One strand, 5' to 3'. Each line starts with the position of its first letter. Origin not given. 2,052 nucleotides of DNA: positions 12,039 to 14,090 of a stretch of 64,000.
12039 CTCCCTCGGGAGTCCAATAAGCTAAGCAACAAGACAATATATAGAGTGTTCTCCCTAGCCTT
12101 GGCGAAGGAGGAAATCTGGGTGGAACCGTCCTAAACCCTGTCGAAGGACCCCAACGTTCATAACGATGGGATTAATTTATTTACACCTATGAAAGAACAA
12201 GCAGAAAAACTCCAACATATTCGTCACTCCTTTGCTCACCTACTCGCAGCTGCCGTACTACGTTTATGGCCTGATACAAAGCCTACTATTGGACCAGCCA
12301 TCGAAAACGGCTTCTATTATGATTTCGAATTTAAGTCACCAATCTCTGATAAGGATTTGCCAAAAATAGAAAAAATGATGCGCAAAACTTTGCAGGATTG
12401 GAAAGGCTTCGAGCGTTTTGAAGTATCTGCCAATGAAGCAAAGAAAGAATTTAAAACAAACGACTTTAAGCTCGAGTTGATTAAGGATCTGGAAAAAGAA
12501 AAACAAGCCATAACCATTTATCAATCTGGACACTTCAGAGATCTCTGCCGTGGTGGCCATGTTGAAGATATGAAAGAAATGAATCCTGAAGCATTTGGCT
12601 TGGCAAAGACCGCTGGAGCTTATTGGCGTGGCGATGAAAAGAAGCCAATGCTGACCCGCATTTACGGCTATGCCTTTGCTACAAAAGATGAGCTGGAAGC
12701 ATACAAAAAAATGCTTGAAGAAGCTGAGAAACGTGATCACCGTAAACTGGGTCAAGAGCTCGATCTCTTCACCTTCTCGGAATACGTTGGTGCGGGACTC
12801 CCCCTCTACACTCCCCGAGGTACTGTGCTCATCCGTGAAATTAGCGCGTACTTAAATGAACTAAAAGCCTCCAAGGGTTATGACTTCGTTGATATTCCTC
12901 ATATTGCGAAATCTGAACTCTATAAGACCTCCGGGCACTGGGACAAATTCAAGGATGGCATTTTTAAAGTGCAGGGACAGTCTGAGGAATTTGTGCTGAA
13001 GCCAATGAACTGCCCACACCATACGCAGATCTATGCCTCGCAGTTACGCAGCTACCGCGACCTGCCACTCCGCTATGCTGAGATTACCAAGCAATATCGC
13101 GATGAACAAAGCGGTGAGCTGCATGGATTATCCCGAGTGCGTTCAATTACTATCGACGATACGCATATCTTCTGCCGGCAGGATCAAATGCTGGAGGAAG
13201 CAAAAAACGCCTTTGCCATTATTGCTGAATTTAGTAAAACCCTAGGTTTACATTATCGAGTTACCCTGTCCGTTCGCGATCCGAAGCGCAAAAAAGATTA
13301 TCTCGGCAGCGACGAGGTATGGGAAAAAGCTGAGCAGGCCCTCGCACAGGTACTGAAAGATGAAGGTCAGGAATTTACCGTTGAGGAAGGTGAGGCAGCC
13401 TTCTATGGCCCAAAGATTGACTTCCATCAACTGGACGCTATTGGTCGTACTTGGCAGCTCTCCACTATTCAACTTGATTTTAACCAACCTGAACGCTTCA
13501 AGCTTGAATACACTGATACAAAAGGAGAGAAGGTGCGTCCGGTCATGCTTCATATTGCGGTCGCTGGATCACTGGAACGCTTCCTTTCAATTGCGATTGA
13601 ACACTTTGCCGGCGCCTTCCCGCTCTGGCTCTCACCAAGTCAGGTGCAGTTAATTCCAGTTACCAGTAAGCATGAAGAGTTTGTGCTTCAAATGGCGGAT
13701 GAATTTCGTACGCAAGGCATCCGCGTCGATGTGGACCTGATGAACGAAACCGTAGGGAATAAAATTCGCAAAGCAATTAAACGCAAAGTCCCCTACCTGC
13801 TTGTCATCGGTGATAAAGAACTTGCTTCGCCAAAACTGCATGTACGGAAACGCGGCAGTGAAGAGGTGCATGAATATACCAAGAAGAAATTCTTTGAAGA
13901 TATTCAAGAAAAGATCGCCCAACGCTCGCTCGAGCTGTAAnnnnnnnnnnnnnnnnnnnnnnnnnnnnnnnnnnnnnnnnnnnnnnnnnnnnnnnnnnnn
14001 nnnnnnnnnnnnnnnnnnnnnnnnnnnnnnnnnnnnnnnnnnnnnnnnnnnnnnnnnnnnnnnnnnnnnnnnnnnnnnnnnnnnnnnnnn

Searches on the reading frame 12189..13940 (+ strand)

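Call 48: search_protein_families(library=pfam, proteins=[window:12189-13940:+], max_evalue=0.001)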
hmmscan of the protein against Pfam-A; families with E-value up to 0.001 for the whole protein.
window:12189-13940:+ (583 aa): 3 families
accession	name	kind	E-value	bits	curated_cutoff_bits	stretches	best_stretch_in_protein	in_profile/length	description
PF00587.30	tRNA-synt_2b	-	2.3e-44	152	29.3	1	259-473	1-179/179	tRNA synthetase class II core domain (G, H, P, S and T)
PF03129.25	HGTP_anticodon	-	8.4e-19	68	21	1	485-574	1-93/94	Anticodon binding domain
PF07973.19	tRNA_SAD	-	1.9e-06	28.2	24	1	108-159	1-44/44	Threonyl and Alanyl tRNA synthetase second additional domain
